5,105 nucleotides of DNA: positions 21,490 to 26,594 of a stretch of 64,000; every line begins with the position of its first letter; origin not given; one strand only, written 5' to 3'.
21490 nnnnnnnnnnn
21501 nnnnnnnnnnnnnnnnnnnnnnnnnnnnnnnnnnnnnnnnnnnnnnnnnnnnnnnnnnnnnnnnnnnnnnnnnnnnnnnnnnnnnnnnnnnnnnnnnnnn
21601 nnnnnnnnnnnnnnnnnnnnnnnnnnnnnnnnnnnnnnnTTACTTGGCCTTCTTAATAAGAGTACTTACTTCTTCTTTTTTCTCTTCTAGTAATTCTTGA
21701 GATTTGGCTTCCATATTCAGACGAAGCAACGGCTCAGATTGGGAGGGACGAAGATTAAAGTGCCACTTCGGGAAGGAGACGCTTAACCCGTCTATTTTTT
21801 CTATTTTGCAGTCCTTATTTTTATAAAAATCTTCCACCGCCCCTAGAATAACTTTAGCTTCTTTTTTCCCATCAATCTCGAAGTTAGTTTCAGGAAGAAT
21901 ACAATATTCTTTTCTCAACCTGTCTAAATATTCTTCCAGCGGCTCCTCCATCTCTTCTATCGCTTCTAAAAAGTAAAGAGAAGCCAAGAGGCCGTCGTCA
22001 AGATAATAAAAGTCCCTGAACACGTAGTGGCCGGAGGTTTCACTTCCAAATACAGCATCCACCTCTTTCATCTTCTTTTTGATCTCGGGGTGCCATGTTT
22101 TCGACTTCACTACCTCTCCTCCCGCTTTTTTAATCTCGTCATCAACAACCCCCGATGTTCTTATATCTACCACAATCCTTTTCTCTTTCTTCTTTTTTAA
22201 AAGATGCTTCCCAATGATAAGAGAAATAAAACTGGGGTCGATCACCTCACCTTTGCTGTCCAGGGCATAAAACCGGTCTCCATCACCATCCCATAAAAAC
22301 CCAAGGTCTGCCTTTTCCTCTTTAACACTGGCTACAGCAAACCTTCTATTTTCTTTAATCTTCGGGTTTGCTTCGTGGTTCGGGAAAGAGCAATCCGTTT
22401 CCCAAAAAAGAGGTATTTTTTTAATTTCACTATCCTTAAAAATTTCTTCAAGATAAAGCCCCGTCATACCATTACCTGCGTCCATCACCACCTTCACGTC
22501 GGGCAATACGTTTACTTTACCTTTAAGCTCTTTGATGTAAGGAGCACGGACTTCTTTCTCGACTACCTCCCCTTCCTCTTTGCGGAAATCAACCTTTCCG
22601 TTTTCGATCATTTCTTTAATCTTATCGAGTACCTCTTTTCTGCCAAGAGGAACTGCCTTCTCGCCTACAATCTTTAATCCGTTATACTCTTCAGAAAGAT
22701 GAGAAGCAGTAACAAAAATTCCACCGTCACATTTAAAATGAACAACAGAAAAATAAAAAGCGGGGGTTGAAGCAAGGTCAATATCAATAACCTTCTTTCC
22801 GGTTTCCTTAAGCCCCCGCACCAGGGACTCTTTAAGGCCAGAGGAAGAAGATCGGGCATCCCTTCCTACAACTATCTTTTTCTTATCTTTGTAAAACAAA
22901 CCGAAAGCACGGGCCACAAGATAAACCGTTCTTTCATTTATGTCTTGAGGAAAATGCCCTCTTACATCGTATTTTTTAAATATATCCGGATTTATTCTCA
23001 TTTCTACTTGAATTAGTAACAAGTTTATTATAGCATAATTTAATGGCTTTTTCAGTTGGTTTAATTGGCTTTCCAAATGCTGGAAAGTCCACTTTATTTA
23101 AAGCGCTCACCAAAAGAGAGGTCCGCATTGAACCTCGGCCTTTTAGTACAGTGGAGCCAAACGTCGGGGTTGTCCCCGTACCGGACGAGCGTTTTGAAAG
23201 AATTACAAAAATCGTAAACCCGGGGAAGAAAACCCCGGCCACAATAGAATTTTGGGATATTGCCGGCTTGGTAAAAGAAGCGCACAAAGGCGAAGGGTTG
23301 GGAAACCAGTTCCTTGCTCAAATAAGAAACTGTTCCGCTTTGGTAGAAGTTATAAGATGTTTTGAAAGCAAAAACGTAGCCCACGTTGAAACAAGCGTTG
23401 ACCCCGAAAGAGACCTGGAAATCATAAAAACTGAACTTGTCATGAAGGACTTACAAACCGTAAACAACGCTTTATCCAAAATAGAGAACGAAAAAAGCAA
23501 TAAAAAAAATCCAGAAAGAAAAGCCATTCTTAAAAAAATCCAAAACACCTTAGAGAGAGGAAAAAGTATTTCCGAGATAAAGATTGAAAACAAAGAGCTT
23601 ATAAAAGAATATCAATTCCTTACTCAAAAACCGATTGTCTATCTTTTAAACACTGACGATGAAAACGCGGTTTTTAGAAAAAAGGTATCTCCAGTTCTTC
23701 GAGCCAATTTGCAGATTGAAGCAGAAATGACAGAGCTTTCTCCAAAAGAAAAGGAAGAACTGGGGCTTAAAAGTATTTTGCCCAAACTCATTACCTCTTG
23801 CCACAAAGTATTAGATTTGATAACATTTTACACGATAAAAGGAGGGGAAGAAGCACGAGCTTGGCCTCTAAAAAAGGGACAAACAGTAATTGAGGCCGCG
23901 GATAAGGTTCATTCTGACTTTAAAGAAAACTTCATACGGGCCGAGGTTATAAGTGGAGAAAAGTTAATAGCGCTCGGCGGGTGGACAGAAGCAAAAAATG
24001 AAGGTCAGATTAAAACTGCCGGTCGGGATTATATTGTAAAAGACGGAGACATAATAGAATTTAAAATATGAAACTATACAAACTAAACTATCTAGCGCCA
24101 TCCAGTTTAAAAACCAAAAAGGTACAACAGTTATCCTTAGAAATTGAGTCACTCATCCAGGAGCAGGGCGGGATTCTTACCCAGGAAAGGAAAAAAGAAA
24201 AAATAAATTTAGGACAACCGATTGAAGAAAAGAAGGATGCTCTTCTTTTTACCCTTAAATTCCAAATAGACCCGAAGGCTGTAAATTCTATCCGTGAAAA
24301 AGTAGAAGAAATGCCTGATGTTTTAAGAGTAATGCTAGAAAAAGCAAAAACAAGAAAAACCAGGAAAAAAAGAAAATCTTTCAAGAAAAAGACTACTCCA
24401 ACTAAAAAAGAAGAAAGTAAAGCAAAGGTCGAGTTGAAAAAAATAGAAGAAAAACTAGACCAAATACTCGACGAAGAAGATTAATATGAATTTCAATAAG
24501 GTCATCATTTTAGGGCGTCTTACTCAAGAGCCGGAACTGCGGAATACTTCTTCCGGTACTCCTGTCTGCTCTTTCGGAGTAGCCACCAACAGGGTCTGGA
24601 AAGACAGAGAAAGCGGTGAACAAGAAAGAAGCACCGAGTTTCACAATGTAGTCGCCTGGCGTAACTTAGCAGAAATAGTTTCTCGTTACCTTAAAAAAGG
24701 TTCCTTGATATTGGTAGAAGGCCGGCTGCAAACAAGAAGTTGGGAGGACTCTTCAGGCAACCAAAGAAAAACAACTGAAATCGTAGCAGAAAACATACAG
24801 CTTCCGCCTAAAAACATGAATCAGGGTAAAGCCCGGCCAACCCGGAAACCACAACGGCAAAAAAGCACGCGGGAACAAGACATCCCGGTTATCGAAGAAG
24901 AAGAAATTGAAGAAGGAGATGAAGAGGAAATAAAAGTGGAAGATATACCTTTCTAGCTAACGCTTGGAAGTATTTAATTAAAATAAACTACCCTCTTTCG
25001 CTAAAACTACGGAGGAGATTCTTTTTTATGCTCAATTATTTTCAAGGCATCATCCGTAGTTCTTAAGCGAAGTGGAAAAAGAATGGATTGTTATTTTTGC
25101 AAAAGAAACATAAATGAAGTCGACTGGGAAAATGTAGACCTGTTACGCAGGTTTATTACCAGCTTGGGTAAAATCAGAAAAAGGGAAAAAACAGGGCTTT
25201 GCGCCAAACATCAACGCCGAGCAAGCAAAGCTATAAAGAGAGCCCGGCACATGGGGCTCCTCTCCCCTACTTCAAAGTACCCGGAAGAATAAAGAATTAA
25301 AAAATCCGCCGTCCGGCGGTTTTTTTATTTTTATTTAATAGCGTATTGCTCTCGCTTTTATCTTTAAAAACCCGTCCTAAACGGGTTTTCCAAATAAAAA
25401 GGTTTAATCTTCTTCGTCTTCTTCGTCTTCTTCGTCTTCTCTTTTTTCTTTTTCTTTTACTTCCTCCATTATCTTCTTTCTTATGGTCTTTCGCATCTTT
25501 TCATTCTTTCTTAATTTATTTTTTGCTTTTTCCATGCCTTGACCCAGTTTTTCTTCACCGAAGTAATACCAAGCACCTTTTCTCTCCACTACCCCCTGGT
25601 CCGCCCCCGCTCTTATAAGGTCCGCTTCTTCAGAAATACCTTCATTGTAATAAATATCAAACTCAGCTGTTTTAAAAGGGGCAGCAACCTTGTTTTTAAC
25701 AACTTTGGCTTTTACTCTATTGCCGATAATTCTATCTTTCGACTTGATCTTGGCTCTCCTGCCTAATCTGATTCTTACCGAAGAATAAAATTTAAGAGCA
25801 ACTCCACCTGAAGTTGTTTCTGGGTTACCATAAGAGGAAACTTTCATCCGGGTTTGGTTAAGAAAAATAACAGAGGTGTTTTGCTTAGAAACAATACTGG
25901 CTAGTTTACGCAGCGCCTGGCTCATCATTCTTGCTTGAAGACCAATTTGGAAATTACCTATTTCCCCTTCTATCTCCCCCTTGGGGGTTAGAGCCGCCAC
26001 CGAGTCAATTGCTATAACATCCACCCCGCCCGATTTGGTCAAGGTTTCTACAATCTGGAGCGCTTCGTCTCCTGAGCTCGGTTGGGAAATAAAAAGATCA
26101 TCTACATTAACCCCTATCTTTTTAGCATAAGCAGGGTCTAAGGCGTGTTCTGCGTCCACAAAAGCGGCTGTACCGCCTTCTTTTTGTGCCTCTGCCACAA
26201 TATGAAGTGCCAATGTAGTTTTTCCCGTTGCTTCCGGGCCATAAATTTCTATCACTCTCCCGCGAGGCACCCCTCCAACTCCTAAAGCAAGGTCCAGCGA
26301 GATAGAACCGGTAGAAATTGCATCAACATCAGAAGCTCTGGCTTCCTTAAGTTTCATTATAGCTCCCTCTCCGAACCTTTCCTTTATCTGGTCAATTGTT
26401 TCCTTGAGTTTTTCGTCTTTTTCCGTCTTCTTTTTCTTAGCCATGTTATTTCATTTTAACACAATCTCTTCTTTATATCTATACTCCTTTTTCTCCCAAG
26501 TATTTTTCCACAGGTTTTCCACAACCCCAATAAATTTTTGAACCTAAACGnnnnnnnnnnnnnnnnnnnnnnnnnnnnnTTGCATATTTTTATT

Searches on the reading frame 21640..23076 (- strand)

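Call 62: search_protein_families(library=pfam, proteins=[window:21640-23076:-], max_evalue=0.00001)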
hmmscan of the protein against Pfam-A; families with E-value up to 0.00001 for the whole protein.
window:21640-23076:- (478 aa): 3 families
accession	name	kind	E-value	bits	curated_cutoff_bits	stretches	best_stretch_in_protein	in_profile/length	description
PF02878.22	PGM_PMM_I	-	2.6e-33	115.1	22.5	1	32-160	3-134/138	Phosphoglucomutase/phosphomannomutase, alpha/beta/alpha domain I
PF02880.22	PGM_PMM_III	-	2.1e-22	79.9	20.7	1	283-390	4-114/115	Phosphoglucomutase/phosphomannomutase, alpha/beta/alpha domain III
PF02879.22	PGM_PMM_II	-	1.3e-17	64.6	29.3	1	179-276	2-103/103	Phosphoglucomutase/phosphomannomutase, alpha/beta/alpha domain II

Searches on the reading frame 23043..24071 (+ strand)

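Call 14: search_protein_families(library=pfam, proteins=[window:23043-24071:+], max_evalue=0.00001)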
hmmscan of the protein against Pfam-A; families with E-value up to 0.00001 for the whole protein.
window:23043-24071:+ (342 aa): 3 families
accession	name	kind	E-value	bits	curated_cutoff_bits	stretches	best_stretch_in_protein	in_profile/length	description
PF06071.19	YchF-GTPase_C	-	1.2e-27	96.2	27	1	259-342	1-83/84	Protein of unknown function (DUF933)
PF01926.29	MMR_HSR1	-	3.5e-19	69.4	21.9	1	5-112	2-89/113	50S ribosome-binding GTPase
PF02824.27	TGS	-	4.2e-06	27.1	22.2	1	262-340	3-58/60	TGS domain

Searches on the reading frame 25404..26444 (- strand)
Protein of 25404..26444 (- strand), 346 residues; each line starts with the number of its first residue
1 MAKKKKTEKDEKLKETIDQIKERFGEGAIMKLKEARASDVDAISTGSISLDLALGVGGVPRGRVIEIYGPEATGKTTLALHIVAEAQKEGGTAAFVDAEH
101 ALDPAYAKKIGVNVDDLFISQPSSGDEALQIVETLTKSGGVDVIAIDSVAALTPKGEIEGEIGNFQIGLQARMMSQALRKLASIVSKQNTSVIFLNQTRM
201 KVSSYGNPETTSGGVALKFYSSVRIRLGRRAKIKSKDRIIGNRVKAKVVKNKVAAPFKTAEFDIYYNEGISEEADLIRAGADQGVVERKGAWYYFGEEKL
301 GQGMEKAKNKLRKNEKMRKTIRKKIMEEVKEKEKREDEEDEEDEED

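Call 14: search_protein_families(library=pfam, proteins=[window:25404-26444:-], max_evalue=0.00001)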
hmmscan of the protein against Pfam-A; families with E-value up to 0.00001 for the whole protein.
window:25404-26444:- (346 aa): 3 families
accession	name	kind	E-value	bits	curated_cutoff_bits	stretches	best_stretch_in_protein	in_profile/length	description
PF00154.27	RecA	-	2e-119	398.3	27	1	12-271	2-262/262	recA bacterial DNA recombination protein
PF21096.2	RecA_C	-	1.7e-16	60.5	27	1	275-329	2-56/57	RecA C-terminal domain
PF08423.17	Rad51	-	7.5e-08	32.4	22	1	39-239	4-218/244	Rad51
